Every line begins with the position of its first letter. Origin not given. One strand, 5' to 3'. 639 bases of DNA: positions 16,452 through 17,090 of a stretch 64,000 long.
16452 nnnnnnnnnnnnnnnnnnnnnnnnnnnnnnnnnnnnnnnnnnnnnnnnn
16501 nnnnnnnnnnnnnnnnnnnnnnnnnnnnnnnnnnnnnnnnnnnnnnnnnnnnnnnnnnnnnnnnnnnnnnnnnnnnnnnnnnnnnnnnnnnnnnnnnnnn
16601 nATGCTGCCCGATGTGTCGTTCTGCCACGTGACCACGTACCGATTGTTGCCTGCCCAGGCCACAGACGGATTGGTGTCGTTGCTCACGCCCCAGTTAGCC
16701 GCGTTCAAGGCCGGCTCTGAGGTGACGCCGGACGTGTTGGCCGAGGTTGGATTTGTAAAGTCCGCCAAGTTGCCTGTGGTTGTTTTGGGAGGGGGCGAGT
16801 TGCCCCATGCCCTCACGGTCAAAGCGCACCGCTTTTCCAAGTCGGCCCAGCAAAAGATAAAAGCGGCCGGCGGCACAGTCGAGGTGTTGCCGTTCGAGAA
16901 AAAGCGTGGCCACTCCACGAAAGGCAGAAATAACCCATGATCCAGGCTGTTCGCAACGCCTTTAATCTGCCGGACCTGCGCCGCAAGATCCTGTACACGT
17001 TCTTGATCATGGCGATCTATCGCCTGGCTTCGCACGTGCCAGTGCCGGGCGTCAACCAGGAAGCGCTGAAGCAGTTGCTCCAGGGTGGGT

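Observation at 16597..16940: Ribosomal operon junction: rplO reduced to its 3' half where the giant gene ends; giant gene has no ATG or signal peptide at its 5' end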

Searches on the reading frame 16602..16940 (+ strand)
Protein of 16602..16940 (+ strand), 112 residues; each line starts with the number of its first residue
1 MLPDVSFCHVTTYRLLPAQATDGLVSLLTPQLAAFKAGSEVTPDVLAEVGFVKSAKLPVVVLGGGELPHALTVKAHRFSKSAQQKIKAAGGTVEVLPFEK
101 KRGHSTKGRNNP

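Call 47: search_protein_families(library=pfam, proteins=[window:16602-16940:+], max_evalue=0.01)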
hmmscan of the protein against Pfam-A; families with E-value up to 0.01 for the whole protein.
window:16602-16940:+ (112 aa): 1 family
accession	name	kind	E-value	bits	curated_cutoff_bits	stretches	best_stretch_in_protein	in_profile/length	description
PF00828.25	Ribosomal_L27A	-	2.5e-16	60.3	21.5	1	36-94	17-72/72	Ribosomal proteins 50S-L15, 50S-L18e, 60S-L27A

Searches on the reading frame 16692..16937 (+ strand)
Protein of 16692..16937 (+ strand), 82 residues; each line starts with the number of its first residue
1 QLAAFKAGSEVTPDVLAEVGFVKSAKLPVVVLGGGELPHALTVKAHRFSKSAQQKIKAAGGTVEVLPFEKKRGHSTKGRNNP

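Call 13: find_homologous_proteins(query=window:16692-16937:+, max_evalue=0.00001)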
Query seq(82 aa) (82 aa): 33 proteins with E <= 0.00001 among 44 candidates.
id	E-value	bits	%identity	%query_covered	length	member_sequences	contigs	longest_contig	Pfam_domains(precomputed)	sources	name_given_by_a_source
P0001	1.2e-44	167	100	100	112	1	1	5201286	PF00828.26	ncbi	-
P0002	7.7e-28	114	78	95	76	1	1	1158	PF00828.26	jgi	jgi:large subunit ribosomal protein L15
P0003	5.7e-23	98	70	89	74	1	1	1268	PF00828.26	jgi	jgi:large subunit ribosomal protein L15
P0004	1.1e-21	94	68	90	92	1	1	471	PF00828.26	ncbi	-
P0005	5.2e-16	76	65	84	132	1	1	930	PF00828.26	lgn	-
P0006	1.8e-15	74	65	76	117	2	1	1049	PF00828.26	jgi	jgi:large subunit ribosomal protein L15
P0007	3.4e-15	74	65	76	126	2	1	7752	PF00828.26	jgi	jgi:large subunit ribosomal protein L15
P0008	1.2e-14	72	62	74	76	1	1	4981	PF00828.26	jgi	jgi:large subunit ribosomal protein L15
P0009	2.0e-14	71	66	72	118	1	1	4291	PF00828.26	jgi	jgi:large subunit ribosomal protein L15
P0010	2.4e-14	71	64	72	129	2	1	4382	PF00828.26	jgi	jgi:large subunit ribosomal protein L15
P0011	2.9e-14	71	63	72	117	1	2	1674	PF00828.26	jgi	jgi:large subunit ribosomal protein L15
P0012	3.3e-14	70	62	74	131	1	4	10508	PF00828.26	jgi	jgi:large subunit ribosomal protein L15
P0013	6.1e-14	70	64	72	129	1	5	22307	PF00828.26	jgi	jgi:large subunit ribosomal protein L15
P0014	8.2e-14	69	67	70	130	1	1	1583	PF00828.26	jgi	jgi:large subunit ribosomal protein L15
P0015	8.4e-14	69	63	72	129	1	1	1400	PF00828.26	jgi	jgi:large subunit ribosomal protein L15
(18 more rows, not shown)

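Call 14: find_encoding_contigs(protein=P0001, flank=10000, max_places=10)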
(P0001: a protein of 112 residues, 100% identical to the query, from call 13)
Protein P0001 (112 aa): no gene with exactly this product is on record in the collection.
